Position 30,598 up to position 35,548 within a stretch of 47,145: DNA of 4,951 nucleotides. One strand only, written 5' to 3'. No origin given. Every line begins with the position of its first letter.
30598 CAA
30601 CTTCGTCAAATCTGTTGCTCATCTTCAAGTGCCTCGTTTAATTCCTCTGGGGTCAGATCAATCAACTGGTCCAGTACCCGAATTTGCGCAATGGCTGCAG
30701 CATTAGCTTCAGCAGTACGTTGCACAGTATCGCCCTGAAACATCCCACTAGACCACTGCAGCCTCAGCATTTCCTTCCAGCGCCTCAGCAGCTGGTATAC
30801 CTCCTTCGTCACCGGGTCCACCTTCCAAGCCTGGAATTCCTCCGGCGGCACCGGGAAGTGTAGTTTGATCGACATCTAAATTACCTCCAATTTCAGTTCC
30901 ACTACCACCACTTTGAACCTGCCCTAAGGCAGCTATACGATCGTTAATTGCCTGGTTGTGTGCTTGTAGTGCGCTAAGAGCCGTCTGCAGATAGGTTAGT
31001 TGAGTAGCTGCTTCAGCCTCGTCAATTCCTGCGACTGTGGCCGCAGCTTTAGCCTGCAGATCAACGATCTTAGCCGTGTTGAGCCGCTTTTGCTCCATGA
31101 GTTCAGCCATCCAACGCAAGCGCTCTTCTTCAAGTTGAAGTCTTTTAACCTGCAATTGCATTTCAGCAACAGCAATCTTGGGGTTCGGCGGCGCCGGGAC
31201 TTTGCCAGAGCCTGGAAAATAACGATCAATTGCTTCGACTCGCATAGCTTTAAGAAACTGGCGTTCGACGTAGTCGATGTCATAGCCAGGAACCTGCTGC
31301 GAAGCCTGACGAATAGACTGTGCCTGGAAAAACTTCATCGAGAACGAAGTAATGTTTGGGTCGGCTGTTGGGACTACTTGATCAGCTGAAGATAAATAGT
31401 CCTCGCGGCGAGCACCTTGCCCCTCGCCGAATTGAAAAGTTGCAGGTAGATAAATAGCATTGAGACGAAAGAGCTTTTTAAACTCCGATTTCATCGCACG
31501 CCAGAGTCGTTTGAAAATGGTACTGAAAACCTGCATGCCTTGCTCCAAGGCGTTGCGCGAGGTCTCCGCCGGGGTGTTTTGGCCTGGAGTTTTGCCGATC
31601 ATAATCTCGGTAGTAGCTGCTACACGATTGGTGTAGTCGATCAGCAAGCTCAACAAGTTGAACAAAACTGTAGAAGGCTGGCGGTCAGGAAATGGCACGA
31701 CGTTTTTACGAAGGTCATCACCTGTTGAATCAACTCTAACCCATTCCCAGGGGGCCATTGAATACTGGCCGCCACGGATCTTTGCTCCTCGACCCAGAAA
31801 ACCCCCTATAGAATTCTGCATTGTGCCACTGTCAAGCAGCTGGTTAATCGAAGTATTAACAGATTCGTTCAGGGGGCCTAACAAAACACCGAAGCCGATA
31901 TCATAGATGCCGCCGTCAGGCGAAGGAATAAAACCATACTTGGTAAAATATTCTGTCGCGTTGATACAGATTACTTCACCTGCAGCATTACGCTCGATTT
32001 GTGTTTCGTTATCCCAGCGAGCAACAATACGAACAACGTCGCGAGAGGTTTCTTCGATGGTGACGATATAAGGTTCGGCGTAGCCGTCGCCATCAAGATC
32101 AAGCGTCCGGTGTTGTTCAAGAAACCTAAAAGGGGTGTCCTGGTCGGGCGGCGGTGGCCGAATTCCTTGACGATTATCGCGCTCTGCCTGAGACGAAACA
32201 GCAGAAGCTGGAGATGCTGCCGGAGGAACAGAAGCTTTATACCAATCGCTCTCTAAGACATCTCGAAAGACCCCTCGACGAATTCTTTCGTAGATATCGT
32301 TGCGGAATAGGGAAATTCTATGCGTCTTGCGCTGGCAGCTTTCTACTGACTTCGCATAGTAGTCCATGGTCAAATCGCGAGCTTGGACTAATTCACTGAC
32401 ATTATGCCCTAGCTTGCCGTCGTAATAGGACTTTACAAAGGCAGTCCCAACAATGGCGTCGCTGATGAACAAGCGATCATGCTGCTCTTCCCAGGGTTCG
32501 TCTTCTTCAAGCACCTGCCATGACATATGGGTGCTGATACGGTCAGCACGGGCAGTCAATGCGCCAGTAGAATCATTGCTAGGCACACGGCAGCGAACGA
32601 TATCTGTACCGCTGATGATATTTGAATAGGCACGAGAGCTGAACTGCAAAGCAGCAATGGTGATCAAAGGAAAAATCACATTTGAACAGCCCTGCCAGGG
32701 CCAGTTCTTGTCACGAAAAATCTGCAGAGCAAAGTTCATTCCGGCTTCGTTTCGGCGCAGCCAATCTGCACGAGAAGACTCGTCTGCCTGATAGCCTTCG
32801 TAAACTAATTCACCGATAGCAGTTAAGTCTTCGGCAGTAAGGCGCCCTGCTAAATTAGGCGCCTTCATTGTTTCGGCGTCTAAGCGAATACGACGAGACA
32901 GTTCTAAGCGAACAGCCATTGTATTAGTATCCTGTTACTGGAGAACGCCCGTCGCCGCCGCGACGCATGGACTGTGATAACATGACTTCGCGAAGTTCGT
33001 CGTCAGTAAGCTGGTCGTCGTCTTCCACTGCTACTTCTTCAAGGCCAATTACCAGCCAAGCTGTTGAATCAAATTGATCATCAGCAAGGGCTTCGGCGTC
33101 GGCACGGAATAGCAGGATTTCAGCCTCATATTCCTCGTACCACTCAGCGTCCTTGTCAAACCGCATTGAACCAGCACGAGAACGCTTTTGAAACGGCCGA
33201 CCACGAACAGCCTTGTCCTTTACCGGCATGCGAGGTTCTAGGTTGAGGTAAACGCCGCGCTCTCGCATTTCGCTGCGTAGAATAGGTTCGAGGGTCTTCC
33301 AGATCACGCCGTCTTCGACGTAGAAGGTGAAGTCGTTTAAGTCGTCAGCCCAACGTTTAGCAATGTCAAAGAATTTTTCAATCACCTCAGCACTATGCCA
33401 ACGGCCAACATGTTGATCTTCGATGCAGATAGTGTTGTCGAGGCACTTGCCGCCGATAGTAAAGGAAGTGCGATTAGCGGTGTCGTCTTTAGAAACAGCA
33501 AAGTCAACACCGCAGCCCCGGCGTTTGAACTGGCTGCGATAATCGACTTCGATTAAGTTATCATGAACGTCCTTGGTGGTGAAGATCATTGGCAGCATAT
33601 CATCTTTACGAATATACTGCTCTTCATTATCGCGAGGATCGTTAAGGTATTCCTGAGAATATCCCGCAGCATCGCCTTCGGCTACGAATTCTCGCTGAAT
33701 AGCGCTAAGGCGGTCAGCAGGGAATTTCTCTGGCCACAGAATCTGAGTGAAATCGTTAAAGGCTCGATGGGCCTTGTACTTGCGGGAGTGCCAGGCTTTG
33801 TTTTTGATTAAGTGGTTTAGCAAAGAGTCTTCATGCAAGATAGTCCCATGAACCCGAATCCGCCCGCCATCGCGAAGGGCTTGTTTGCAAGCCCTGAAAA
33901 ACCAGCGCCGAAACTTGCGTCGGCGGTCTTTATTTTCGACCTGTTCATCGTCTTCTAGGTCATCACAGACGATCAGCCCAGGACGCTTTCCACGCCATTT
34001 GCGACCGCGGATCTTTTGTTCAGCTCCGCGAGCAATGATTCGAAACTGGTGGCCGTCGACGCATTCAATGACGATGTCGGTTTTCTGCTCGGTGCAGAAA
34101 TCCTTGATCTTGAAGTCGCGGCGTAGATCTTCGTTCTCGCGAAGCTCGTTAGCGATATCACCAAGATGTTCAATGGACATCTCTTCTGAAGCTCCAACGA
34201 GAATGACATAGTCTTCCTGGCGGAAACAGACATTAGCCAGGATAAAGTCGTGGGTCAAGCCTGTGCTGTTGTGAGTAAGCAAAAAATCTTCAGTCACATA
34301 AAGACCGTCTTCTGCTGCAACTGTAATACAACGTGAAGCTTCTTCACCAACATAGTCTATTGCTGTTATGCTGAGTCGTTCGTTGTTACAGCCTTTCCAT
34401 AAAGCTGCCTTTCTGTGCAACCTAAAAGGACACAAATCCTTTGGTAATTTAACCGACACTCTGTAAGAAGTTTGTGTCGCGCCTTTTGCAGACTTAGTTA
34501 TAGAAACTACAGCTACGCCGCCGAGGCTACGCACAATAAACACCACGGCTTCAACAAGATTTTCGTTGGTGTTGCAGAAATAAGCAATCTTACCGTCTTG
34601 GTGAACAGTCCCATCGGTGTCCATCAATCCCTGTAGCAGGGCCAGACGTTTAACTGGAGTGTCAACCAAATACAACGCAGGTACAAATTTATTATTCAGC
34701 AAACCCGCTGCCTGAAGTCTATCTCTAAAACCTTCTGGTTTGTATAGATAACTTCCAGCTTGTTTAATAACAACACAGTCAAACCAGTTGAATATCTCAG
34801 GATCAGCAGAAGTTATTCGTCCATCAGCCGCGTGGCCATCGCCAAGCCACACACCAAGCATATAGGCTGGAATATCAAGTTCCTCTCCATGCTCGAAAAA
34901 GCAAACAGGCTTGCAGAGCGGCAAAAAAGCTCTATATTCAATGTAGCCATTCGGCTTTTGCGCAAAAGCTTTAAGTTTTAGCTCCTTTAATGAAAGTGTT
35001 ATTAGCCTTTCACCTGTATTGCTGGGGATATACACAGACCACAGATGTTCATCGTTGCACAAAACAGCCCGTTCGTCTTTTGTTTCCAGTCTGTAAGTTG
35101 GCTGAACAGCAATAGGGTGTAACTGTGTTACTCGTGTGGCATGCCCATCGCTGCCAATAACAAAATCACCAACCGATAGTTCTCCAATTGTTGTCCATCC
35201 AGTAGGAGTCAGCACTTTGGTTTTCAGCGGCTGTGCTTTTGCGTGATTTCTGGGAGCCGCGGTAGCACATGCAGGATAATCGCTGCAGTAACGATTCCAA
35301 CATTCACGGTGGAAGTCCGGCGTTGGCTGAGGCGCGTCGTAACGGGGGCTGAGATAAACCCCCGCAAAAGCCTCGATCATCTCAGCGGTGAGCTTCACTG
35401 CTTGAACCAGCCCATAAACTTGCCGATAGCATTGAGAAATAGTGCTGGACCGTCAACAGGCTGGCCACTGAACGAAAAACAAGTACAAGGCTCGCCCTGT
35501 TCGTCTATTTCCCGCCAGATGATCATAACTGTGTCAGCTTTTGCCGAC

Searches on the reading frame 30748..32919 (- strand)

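Call 12: search_protein_families(library=phrogs, proteins=[window:30748-32919:-], max_evalue=0.001)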
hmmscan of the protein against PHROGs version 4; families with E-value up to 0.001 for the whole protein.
window:30748-32919:- (723 aa): 1 family
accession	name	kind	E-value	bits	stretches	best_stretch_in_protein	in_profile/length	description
phrog_1216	-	head and packaging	7.4e-11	42.3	1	103-657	134-679/714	portal protein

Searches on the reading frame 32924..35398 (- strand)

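Call 12: search_protein_families(library=phrogs, proteins=[window:32924-35398:-], max_evalue=0.001)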
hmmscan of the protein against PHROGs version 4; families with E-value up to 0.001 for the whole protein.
window:32924-35398:- (824 aa): 8 families
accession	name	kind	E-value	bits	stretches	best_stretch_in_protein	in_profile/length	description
phrog_38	-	head and packaging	4.5e-67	228.3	2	379-812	320-727/760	terminase large subunit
phrog_36964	-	head and packaging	4.1e-34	118.7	1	47-433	84-489/890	terminase large subunit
phrog_15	-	head and packaging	2.5e-16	60.2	1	45-276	69-319/1330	terminase large subunit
phrog_19299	-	head and packaging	1.1e-14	54.8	2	51-194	28-169/702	terminase large subunit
phrog_50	-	DNA, RNA and nucleotide metabolism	2.6e-12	47.6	1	51-185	84-211/570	DnaC-like helicase loader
phrog_510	-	DNA, RNA and nucleotide metabolism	1.3e-10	41.6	1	50-276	400-638/667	DNA primase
phrog_5573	-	head and packaging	3e-09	37.7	1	546-782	19-230/250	terminase large subunit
phrog_14112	-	unknown function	1.6e-05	25.5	1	390-498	128-238/247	-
